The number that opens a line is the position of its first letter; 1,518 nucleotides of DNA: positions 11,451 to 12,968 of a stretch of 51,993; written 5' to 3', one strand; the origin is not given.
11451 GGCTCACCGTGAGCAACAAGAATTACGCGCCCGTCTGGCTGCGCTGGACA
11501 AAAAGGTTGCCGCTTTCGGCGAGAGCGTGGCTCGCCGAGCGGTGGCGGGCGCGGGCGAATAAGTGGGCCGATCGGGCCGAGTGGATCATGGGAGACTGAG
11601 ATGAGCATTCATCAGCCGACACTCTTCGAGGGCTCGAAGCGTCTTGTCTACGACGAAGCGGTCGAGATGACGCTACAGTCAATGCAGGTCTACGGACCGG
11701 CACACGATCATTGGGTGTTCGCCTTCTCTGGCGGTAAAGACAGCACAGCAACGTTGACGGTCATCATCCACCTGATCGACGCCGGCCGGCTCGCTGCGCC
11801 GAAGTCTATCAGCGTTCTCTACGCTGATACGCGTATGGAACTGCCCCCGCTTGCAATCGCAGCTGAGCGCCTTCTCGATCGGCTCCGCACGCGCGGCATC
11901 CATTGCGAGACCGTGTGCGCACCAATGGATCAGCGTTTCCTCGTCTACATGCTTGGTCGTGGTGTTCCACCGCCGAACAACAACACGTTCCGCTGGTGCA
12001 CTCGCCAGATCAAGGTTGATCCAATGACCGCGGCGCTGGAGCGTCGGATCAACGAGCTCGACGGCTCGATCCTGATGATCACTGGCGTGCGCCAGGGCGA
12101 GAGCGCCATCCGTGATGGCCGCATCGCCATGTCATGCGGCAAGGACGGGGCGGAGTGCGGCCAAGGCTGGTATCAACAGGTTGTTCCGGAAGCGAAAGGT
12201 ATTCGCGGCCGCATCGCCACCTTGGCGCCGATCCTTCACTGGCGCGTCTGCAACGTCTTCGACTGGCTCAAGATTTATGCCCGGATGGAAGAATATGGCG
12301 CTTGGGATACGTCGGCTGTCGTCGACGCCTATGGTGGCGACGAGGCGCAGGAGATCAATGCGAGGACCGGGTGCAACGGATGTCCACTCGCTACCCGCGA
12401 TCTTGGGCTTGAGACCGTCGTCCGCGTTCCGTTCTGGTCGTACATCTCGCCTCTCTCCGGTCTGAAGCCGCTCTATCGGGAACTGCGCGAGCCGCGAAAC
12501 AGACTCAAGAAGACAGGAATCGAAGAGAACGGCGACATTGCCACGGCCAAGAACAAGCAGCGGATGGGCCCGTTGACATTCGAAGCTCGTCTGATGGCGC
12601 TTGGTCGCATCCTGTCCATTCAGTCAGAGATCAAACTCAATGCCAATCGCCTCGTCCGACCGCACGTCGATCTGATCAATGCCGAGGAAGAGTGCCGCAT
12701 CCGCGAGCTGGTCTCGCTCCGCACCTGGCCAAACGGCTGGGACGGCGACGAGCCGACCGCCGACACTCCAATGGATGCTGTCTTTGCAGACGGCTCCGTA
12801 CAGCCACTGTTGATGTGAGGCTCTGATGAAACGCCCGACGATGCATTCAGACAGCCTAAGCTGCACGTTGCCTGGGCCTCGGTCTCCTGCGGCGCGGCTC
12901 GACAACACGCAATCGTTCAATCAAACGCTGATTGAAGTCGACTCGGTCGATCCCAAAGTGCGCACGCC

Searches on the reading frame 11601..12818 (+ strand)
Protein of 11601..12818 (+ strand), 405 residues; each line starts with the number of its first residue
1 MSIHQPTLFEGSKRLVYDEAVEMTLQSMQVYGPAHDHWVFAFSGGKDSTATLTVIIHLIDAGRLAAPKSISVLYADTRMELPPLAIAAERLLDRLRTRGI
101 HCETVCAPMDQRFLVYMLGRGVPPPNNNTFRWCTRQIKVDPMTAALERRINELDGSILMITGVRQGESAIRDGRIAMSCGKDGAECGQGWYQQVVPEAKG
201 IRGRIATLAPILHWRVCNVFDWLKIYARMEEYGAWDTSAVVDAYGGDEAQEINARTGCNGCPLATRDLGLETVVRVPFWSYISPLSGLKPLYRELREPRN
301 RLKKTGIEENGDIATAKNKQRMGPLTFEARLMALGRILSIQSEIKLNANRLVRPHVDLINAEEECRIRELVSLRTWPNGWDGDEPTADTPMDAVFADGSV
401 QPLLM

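Call 78: search_protein_families(library=phrogs, proteins=[window:11601-12818:+], max_evalue=0.00001)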
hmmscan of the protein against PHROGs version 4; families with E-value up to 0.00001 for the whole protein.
window:11601-12818:+ (405 aa): 3 families
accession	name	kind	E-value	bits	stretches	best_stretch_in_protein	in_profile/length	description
phrog_12882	-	moron, auxiliary metabolic gene and host takeover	1.2e-219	730.1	1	5-405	3-403/404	phosphoadenosine phosphosulfate reductase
phrog_424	-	moron, auxiliary metabolic gene and host takeover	1.1e-18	68.4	1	26-265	151-342/460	phosphoadenosine phosphosulfate reductase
phrog_2302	-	moron, auxiliary metabolic gene and host takeover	5.1e-09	36.5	1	28-224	20-214/381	phosphoadenosine phosphosulfate reductase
